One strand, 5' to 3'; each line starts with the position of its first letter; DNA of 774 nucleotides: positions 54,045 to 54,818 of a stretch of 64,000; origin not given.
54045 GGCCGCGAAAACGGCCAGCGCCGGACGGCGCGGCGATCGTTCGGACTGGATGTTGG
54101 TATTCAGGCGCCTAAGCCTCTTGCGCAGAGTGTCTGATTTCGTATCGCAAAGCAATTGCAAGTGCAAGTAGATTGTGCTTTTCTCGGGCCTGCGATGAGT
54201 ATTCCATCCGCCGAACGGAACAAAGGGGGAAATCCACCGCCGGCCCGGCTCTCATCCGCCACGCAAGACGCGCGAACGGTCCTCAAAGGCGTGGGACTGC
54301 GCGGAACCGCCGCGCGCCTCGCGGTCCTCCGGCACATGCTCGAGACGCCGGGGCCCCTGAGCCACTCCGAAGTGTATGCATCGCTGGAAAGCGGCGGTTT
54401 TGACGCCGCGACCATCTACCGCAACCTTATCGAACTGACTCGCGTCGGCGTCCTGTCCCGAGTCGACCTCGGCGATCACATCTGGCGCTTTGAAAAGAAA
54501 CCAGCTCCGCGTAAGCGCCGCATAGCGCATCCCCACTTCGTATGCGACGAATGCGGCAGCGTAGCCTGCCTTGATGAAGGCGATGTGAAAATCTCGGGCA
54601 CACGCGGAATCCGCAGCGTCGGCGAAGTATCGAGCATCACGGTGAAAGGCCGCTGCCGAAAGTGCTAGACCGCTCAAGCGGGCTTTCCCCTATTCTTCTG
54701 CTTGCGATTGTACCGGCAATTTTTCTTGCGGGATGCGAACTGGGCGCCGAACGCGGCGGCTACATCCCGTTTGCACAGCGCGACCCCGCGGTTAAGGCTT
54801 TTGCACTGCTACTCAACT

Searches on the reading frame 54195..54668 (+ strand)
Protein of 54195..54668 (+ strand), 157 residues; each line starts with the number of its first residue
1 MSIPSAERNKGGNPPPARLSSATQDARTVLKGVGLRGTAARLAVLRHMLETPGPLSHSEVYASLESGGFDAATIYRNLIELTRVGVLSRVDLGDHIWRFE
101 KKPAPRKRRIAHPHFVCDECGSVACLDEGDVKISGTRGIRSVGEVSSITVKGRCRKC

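Call 8: search_protein_families(library=pfam, proteins=[window:54195-54668:+], max_evalue=0.01)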
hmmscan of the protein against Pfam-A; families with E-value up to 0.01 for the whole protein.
window:54195-54668:+ (157 aa): 1 family
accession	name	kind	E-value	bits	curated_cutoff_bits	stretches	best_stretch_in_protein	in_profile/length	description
PF01475.25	FUR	-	7.1e-11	42.8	23.1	1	34-131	3-98/121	Ferric uptake regulator family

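Call 9: search_protein_families(library=ncbifam, proteins=[window:54195-54668:+], max_evalue=0.01)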
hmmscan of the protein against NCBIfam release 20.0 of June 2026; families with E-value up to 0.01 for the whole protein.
window:54195-54668:+ (157 aa): 6 families
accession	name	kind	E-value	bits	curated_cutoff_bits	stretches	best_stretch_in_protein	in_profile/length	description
NF051892.1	TransRegFurBacil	equivalog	9.5e-09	35.5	220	1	27-128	9-111/149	ferric iron uptake transcriptional regulator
NF052545.1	TransRegPerRClab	equivalog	4.3e-08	33.2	180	1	25-130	3-104/138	transcriptional regulator PerR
NF006999.0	PRK09462.1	equivalog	9.6e-05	22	146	1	25-128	3-104/148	ferric iron uptake transcriptional regulator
NF045678.1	TransRegIrrA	equivalog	0.0012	18.8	150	1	23-135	6-115/138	iron response transcriptional regulator IrrA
NF045677.1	FeRespRegIrr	equivalog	0.0037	17.3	170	1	28-151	2-122/127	Fur family transcriptional regulator Irr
NF008646.0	PRK11639.1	equivalog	0.0098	15.6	167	0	26-125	13-111/171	zinc uptake transcriptional repressor Zur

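Call 30: search_solved_structures(query=window:54195-54668:+, max_evalue=0.01, show_alignments=2)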
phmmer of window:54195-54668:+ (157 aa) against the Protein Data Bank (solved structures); distinct sequences matched with E-value up to 0.01: 8.
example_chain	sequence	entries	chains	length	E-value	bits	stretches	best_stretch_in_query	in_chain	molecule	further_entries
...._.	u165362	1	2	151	3.2e-07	33.6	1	33-128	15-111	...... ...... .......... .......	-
2fe3_A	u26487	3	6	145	9.1e-06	28.9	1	24-124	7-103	Peroxide operon regulator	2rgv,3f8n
8j6w_A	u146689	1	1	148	0.00016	24.9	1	25-132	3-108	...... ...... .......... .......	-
2w57_A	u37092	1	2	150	0.0011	22.2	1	25-126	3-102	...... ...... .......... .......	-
7dh7_A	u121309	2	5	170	0.0022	21.2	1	10-157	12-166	Transcriptional regulator fur family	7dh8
6h1c_A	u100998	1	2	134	0.0052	20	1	29-131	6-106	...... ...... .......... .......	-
4i7h_A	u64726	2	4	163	0.006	19.8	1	30-132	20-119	peroxide stress sensing regulator | Peroxide stress regulator PerR, FUR family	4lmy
6dk4_A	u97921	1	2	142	0.0093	19.1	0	29-134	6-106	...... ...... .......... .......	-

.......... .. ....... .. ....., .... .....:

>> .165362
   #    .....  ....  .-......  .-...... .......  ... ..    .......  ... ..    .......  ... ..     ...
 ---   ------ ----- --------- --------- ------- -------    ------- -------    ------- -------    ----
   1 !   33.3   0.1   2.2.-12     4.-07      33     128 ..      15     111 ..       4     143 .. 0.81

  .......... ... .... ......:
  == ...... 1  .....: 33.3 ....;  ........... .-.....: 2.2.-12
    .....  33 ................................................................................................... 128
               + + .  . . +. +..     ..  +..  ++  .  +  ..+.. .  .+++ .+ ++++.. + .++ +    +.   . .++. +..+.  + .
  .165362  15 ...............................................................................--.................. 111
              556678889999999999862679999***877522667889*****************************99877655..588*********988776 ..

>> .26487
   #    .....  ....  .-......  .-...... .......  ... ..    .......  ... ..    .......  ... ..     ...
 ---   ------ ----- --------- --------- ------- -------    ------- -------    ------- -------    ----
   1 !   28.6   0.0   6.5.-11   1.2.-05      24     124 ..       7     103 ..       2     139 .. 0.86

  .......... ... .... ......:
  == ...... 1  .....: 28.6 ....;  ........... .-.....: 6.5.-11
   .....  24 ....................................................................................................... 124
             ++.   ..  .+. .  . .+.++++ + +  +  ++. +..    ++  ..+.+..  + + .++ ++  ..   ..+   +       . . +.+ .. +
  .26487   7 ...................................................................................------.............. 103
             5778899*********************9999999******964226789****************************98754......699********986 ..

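Call 63: find_homologous_proteins(query=window:54195-54668:+, max_evalue=0.001)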
Query window:54195-54668:+ (157 aa): 175 proteins with E <= 0.001 among 244 candidates; the best 120 are listed.
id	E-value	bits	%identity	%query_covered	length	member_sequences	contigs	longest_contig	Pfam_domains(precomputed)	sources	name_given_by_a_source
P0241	1.6e-99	348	100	100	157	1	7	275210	PF01475.26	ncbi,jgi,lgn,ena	-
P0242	1.8e-72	260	83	85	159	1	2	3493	PF01475.26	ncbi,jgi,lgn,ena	-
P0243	3.6e-53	198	59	99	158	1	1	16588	PF01475.26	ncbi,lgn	-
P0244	1.2e-51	193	64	87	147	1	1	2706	PF01475.26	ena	-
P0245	2.5e-50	188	63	87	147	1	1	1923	PF01475.26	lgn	-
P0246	6.4e-49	184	61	87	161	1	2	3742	PF01475.26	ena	-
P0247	6.4e-49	184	64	84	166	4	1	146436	PF01475.26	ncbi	ncbi:MAG: Fur family transcriptional regulator [Candidatus Binataceae bacterium]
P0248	1.5e-48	183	62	87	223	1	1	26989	PF01475.26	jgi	-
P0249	8.1e-47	177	62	87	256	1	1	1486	PF01475.26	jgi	jgi:Fur family ferric uptake transcriptional regulator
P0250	1.8e-46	176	64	84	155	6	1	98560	PF01475.26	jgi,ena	-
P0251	8.5e-38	148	50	85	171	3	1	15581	PF01475.26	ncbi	-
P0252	1.1e-37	147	52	84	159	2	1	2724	PF01475.26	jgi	jgi:Fur family ferric uptake transcriptional regulator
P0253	1.9e-35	140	51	87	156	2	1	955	PF01475.26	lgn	-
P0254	2.6e-35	140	50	87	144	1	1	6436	PF12840.14,PF01475.26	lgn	-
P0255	3.2e-35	139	51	85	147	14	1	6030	PF12840.14,PF01475.26,PF09339.17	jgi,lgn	jgi:Fur family ferric uptake transcriptional regulator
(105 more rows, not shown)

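Call 64: find_encoding_contigs(protein=P0247, flank=5000, max_places=2)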
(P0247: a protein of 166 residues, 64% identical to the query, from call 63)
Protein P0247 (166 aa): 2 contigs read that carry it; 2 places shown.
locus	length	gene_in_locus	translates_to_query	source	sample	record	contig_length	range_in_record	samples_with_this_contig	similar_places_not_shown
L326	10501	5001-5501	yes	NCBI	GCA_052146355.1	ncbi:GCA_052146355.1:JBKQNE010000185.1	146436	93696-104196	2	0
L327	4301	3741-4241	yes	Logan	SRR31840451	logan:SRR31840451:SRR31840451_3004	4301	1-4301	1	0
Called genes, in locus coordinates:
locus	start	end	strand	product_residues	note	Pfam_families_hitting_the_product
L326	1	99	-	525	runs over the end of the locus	PF19289:PmbA_TldD_3rd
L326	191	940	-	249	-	PF03544:TonB_C (weak)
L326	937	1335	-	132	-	PF02472:ExbD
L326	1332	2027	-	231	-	PF01618:MotA_ExbB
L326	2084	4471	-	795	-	PF13620:CarboxypepD_reg, PF13715:CarbopepD_reg_2 (weak), PF17210:SdrD_B (weak), PF22904:NOMO1-like_2nd (weak), PF25183:OMP_b-brl_4 (faint), PF00593:TonB_dep_Rec_b-barrel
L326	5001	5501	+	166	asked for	PF01475:FUR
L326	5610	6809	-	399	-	PF02515:CoA_transf_3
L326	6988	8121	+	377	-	PF20030:bpMoxR, PF00004:AAA (weak), PF07728:AAA_5, PF17868:AAA_lid_8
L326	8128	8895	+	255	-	PF11967:RecO_N, PF02565:RecO_C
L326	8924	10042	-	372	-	PF01381:HTH_3, PF12844:HTH_19, PF13560:HTH_31, PF13531:SBP_bac_11 (weak), PF12727:PBP_like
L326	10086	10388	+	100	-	-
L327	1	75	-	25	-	?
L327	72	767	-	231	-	PF01618:MotA_ExbB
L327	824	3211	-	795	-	PF13620:CarboxypepD_reg, PF13715:CarbopepD_reg_2 (weak), PF17210:SdrD_B (weak), PF22904:NOMO1-like_2nd (weak), PF25183:OMP_b-brl_4 (faint), PF00593:TonB_dep_Rec_b-barrel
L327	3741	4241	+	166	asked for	PF01475:FUR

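Call 65: find_encoding_contigs(protein=P0250, flank=5000, max_places=2)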
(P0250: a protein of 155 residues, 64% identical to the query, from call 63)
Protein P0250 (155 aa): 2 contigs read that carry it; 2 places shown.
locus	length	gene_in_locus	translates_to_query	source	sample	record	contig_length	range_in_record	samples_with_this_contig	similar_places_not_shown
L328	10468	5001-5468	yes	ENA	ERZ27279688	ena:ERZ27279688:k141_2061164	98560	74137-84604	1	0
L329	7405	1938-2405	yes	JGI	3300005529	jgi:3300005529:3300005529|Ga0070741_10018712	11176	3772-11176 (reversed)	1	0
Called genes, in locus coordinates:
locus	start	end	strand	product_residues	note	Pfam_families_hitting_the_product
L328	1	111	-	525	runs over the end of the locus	PF19290:PmbA_TldD_2nd (weak), PF19289:PmbA_TldD_3rd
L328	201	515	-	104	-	PF03544:TonB_C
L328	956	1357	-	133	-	PF02472:ExbD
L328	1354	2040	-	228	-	PF01618:MotA_ExbB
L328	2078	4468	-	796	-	PF13620:CarboxypepD_reg, PF17210:SdrD_B (weak), PF25183:OMP_b-brl_4 (faint), PF00593:TonB_dep_Rec_b-barrel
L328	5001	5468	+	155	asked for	PF01475:FUR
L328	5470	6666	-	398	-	PF02515:CoA_transf_3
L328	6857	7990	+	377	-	PF20030:bpMoxR, PF00004:AAA (weak), PF07728:AAA_5, PF17868:AAA_lid_8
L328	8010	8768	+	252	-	PF11967:RecO_N, PF02565:RecO_C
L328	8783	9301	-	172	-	PF02367:TsaE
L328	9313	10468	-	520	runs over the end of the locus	PF03853:YjeF_N, PF01256:Carb_kinase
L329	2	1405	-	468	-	?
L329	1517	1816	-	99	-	-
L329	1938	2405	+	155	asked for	PF01475:FUR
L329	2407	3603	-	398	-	PF02515:CoA_transf_3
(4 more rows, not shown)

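Call 66: find_encoding_contigs(protein=P0243, flank=5000, max_places=2)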
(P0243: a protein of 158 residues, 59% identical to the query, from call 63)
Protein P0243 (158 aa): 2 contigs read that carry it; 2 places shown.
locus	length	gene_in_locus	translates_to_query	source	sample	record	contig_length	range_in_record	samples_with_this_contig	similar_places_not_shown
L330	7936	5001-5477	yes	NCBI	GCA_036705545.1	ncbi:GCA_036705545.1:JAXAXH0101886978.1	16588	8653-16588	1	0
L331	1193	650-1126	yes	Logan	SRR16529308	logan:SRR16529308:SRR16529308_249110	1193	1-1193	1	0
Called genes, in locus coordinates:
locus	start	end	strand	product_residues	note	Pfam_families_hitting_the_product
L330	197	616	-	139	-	PF03544:TonB_C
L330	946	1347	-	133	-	PF02472:ExbD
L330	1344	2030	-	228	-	PF01618:MotA_ExbB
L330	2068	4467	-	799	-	PF13620:CarboxypepD_reg, PF13715:CarbopepD_reg_2 (weak), PF17210:SdrD_B (weak), PF22904:NOMO1-like_2nd (weak), PF07715:Plug (weak)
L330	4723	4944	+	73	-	-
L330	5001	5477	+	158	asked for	PF01475:FUR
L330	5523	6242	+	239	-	PF02535:Zip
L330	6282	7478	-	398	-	PF02515:CoA_transf_3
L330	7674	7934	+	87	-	?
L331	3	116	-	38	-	?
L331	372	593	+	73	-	-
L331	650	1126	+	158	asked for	PF01475:FUR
